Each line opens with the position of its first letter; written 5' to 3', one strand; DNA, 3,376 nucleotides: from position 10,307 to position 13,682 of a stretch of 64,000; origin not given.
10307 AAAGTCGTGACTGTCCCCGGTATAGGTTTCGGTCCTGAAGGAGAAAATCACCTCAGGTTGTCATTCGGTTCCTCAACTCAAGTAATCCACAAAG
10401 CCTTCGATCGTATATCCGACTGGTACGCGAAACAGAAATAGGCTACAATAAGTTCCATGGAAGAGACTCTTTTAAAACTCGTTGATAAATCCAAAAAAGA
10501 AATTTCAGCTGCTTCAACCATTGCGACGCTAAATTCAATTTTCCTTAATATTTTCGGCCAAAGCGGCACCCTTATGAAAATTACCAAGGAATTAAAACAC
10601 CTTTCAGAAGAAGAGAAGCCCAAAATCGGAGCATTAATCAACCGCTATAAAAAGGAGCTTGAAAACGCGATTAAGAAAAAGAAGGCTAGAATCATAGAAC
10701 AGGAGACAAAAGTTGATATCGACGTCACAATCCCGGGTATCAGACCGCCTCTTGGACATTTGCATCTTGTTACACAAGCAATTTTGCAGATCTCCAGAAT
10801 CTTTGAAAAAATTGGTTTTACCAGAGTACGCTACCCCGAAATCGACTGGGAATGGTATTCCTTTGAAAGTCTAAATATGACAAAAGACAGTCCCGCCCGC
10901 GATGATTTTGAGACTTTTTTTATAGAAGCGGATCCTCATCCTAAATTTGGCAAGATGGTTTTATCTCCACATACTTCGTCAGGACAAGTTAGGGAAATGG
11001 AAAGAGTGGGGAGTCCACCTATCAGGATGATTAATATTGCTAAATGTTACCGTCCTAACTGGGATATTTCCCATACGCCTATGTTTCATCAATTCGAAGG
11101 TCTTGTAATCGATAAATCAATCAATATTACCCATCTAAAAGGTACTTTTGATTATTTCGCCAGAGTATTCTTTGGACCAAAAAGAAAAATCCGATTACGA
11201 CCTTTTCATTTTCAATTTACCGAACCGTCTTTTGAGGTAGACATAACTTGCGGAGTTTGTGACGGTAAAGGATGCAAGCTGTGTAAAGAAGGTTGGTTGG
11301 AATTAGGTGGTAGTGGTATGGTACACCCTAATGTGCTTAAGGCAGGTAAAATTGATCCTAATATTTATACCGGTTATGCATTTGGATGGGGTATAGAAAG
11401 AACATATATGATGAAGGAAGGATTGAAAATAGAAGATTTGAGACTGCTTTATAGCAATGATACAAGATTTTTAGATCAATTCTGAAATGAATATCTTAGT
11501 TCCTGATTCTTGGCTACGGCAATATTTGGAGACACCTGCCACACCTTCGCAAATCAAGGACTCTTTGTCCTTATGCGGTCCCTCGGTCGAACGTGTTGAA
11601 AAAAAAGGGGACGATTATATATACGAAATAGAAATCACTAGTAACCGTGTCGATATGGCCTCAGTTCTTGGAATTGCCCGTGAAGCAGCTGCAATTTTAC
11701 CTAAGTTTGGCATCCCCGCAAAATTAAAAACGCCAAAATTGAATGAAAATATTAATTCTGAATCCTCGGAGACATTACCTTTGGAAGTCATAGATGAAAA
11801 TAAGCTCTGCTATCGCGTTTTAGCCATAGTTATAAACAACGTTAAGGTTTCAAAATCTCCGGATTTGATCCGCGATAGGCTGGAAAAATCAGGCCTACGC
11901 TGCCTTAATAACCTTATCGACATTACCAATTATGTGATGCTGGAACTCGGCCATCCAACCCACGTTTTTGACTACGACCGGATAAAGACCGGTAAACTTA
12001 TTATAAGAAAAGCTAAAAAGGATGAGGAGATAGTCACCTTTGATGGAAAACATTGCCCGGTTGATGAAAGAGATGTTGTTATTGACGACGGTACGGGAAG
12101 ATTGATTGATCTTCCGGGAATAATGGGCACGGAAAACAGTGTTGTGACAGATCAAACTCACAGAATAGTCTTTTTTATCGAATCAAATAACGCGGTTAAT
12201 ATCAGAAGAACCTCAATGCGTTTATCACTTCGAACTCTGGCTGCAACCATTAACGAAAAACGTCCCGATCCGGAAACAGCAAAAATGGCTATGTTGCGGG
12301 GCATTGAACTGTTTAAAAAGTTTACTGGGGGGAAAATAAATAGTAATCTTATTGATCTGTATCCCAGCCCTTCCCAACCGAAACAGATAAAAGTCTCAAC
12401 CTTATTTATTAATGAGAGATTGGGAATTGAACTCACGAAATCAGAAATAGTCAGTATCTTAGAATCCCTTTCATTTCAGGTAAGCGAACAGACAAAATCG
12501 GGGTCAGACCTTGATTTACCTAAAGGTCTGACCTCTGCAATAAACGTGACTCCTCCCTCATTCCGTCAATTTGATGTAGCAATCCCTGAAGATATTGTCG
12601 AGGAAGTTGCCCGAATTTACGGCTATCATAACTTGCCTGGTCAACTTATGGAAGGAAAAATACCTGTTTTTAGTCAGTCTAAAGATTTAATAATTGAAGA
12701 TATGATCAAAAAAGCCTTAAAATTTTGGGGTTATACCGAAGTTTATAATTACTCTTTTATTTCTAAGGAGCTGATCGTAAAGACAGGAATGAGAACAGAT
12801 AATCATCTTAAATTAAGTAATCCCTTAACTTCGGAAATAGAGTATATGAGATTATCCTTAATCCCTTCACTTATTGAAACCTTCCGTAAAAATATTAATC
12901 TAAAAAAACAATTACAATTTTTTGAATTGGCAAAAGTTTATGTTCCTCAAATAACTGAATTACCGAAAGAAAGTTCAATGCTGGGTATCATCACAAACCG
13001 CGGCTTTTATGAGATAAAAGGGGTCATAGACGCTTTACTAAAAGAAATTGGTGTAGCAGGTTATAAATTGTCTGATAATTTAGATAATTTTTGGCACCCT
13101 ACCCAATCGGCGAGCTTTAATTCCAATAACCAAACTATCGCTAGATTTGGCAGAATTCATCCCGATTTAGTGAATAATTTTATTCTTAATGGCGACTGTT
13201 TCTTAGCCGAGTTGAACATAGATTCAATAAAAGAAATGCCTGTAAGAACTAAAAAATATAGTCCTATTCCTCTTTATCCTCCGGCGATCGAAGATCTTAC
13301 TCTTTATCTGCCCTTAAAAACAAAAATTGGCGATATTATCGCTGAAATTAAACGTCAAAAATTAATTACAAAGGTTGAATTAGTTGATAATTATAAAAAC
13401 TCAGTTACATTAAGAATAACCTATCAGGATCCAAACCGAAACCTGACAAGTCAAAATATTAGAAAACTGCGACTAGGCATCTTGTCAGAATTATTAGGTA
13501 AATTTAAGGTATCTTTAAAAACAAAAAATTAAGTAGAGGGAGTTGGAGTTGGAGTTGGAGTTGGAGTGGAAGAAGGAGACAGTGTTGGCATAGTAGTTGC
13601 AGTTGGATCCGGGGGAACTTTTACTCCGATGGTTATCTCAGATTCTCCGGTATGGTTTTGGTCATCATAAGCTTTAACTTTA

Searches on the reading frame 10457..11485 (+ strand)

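Call 21: search_protein_families(library=ncbifam, proteins=[window:10457-11485:+], max_evalue=0.00001)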
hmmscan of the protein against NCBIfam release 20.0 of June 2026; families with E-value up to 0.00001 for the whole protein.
window:10457-11485:+ (342 aa): 4 families
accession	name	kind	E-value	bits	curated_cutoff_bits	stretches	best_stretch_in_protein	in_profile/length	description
TIGR00468.1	pheS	equivalog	5.9e-72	242.6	237.45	1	40-342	3-322/324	phenylalanine--tRNA ligase subunit alpha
NF003210.0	PRK04172.1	equivalog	1.4e-44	152.8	350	2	166-340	331-489/496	phenylalanine--tRNA ligase subunit alpha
NF051887.1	PheS_related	equivalog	9.1e-22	77.6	300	1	135-342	47-239/349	PheS-related mystery ligase SrmL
TIGR00469.1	pheS_mito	equivalog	1.5e-17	63.4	258.35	1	244-342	258-343/451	phenylalanine--tRNA ligase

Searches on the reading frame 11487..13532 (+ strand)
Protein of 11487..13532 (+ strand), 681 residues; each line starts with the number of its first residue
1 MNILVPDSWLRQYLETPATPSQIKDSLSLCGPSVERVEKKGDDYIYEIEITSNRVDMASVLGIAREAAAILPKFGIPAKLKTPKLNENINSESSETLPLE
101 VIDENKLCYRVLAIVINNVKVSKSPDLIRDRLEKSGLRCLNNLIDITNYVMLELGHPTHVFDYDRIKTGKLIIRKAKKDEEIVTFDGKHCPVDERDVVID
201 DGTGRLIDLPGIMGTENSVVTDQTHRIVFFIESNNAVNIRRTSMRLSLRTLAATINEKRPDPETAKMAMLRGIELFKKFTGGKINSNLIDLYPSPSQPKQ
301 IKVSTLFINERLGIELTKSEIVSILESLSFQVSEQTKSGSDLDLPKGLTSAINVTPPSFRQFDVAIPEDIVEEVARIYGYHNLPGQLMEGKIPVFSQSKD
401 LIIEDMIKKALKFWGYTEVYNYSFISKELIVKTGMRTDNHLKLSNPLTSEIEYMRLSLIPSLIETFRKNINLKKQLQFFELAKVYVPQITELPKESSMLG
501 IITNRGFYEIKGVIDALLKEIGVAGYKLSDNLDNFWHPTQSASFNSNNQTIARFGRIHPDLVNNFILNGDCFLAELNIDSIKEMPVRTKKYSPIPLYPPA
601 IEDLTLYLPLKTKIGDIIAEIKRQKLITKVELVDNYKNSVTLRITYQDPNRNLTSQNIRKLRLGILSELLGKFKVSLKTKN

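Call 21: search_protein_families(library=ncbifam, proteins=[window:11487-13532:+], max_evalue=0.00001)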
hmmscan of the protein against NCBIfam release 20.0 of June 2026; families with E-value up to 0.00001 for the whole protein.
window:11487-13532:+ (681 aa): 3 families
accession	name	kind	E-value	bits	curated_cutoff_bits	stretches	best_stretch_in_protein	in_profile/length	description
TIGR00472.1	pheT_bact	equivalog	1.9e-144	482.8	402.65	1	42-677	157-797/798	phenylalanine--tRNA ligase subunit beta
NF001882.0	PRK00629.5-4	equivalog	7.4e-56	189.9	527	1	42-650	159-714/725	phenylalanine--tRNA ligase subunit beta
TIGR00471.1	pheT_arch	equivalog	7.7e-34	117.1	282.65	1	199-579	199-548/551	phenylalanine--tRNA ligase subunit beta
